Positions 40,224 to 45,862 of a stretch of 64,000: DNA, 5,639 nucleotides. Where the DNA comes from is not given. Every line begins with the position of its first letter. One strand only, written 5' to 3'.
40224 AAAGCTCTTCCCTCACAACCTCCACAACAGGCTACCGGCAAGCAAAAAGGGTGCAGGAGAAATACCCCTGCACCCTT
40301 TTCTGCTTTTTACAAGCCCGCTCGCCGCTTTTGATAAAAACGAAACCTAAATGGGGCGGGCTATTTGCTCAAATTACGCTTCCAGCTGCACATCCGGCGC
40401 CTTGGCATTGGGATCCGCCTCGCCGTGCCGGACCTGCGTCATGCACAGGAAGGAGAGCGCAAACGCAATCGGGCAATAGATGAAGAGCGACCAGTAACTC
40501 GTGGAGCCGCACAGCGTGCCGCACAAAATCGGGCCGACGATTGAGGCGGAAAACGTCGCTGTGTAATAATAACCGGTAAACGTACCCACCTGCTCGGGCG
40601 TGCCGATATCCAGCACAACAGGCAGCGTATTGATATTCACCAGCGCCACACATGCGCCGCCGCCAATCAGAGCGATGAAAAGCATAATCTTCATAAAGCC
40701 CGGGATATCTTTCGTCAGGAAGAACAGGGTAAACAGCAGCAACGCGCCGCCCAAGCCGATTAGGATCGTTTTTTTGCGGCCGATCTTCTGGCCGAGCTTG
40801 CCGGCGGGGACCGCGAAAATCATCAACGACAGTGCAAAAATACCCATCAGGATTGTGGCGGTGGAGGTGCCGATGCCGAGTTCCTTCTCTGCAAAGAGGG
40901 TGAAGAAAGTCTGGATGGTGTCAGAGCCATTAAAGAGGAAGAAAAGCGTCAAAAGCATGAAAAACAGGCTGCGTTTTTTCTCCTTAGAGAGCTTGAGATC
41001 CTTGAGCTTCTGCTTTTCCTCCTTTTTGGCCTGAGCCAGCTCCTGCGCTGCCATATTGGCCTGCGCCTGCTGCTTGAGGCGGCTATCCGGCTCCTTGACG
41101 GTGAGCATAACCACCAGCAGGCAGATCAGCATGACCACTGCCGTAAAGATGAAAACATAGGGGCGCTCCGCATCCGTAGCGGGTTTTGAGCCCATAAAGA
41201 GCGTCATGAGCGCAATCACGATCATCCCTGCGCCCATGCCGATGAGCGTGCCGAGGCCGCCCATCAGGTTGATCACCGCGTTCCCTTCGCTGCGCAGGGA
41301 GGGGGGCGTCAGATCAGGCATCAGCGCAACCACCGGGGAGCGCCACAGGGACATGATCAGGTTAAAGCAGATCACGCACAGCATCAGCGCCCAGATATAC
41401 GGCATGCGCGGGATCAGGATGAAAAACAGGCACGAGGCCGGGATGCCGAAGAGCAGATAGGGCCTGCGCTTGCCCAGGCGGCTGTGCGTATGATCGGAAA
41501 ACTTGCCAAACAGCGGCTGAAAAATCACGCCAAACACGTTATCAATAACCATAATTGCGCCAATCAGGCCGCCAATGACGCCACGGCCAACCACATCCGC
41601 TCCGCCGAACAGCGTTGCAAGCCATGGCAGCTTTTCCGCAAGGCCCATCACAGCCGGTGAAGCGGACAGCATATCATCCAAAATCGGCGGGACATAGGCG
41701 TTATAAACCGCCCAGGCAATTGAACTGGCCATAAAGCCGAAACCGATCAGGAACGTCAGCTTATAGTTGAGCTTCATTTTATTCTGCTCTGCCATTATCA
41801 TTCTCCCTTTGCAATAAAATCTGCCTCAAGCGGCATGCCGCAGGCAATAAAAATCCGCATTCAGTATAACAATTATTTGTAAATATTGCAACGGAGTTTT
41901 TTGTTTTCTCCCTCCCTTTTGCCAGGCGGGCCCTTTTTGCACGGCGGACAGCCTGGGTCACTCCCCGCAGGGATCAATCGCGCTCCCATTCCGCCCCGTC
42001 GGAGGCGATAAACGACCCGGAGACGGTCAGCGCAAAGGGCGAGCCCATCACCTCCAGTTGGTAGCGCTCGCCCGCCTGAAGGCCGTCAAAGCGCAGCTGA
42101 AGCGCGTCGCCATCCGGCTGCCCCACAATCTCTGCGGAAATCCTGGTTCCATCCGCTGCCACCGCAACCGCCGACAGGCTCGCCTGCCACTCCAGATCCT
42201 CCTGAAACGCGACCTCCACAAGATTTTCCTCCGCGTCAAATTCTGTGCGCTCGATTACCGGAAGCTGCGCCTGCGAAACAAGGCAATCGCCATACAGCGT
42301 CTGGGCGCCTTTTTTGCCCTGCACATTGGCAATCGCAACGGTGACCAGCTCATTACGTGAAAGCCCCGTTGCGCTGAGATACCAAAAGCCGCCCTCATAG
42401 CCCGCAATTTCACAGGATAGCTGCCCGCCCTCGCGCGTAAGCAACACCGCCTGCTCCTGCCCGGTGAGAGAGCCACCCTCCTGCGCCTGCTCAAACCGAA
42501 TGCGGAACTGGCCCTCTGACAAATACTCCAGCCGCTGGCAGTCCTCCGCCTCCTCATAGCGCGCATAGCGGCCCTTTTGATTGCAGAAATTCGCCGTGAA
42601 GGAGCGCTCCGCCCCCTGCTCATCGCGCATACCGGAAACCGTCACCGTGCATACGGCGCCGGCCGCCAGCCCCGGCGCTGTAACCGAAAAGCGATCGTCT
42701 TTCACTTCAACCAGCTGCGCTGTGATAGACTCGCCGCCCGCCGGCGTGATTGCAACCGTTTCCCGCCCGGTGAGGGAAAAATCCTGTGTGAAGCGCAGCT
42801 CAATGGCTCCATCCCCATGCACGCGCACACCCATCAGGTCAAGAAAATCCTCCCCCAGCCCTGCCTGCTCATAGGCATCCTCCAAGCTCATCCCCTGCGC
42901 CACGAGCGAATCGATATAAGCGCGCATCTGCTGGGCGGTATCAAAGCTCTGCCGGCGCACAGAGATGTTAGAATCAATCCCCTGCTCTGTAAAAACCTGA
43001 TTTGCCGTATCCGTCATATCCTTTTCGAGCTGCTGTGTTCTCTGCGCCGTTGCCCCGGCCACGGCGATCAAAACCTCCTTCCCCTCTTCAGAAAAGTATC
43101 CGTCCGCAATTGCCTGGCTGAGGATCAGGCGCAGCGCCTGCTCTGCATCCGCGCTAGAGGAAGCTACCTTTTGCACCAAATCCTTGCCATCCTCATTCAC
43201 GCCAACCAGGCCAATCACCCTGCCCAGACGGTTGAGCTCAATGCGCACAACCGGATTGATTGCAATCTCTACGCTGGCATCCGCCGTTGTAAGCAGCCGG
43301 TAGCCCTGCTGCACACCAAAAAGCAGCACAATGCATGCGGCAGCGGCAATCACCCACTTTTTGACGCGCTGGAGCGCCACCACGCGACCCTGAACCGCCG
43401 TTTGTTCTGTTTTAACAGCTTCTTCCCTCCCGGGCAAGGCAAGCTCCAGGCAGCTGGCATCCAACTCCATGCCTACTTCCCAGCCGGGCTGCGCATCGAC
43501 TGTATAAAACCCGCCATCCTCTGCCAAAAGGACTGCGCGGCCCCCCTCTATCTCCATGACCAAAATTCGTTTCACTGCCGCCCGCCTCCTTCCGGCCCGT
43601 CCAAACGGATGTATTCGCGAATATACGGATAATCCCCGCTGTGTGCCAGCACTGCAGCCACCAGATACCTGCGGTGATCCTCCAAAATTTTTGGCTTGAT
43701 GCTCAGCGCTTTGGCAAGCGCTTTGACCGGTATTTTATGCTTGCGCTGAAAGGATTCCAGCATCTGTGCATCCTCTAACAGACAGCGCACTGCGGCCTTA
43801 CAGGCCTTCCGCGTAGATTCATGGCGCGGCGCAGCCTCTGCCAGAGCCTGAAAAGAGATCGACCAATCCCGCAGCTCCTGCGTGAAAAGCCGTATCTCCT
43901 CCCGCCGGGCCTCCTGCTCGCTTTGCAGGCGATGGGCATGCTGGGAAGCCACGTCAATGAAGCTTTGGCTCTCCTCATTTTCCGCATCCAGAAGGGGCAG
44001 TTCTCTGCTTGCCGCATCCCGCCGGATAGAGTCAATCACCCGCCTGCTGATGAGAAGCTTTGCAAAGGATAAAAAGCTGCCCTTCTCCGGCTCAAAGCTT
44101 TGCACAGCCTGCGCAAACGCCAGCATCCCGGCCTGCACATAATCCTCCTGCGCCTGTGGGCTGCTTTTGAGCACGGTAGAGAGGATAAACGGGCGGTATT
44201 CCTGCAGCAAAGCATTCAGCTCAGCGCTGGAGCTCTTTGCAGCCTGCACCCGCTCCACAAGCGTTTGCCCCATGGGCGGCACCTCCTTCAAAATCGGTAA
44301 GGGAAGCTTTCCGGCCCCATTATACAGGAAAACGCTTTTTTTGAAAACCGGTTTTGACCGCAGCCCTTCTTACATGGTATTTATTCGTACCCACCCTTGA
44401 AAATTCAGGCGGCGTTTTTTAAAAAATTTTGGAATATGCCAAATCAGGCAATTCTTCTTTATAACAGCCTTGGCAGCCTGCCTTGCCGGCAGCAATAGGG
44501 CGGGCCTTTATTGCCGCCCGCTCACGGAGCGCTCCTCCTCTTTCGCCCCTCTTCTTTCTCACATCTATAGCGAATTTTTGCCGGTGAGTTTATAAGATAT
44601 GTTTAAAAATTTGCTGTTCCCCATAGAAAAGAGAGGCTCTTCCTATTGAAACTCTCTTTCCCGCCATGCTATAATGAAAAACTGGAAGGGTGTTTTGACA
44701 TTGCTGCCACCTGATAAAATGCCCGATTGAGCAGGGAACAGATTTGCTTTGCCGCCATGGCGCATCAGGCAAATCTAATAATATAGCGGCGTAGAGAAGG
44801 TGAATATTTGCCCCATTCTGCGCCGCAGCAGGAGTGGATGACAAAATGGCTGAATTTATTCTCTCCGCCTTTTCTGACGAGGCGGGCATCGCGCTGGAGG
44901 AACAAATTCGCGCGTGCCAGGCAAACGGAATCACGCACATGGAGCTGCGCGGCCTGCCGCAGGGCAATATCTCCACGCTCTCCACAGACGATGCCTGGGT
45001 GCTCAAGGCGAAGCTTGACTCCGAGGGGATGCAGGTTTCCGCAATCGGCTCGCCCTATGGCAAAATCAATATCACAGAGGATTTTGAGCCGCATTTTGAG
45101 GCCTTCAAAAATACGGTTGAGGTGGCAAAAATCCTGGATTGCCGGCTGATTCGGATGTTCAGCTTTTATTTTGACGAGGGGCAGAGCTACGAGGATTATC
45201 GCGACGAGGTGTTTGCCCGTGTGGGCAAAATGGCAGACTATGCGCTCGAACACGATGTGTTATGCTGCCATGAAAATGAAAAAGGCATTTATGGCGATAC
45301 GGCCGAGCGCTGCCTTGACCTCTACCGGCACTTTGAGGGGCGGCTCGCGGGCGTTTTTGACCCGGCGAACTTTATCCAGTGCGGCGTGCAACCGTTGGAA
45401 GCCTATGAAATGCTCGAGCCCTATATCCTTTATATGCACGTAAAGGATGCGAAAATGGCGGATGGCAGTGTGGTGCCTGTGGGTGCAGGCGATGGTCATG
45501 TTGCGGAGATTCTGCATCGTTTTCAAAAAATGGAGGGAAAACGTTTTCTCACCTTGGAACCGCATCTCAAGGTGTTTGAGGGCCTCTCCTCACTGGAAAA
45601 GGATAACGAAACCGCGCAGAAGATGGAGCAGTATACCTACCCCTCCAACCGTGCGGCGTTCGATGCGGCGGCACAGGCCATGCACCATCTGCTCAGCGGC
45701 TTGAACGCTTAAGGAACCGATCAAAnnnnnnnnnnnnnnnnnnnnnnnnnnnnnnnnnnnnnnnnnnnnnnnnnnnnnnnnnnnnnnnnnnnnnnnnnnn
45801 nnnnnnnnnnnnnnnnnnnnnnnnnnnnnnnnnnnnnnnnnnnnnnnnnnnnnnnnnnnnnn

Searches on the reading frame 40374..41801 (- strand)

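Call 68: search_protein_families(library=pfam, proteins=[window:40374-41801:-], max_evalue=0.00001)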
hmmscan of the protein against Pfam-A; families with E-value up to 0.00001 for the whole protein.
window:40374-41801:- (475 aa): 3 families
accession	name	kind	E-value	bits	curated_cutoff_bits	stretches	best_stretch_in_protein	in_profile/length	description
PF07690.21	MFS_1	-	1.3e-51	176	33.4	2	20-393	2-318/347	Major Facilitator Superfamily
PF13347.12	MFS_2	-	1.8e-26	93.1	27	1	79-401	34-347/427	MFS/sugar transport protein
PF03209.21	PUCC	-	1.5e-08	34.5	21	1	80-430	16-359/401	PUCC protein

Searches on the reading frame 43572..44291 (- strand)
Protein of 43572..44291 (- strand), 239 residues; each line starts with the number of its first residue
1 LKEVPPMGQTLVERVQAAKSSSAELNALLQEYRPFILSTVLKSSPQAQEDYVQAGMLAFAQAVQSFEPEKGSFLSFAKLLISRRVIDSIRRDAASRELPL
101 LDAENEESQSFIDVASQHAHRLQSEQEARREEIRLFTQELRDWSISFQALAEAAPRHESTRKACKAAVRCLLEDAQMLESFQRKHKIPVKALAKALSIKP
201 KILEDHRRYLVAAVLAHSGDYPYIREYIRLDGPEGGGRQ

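Call 68: search_protein_families(library=pfam, proteins=[window:43572-44291:-], max_evalue=0.00001)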
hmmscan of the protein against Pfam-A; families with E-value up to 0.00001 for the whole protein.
window:43572-44291:- (239 aa): 1 family
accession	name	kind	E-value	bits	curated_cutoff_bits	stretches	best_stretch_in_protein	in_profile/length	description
PF04542.20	Sigma70_r2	-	1.6e-11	44.3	24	1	28-93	1-69/71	Sigma-70 region 2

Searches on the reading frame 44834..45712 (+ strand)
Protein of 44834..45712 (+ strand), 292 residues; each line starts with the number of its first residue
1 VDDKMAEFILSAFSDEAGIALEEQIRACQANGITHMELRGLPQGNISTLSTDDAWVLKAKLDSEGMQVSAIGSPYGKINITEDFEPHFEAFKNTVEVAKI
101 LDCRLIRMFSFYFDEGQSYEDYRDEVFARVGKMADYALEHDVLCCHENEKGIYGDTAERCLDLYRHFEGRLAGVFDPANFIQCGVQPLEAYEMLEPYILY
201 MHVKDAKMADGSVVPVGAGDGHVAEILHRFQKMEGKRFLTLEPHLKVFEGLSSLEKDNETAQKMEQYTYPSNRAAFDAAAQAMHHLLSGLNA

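Call 68: search_protein_families(library=pfam, proteins=[window:44834-45712:+], max_evalue=0.00001)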
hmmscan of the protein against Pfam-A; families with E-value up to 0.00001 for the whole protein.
window:44834-45712:+ (292 aa): 1 family
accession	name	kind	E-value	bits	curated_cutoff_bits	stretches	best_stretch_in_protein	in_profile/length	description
PF01261.30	AP_endonuc_2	-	1.1e-19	71.6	31.1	1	25-243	1-229/249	Xylose isomerase-like TIM barrel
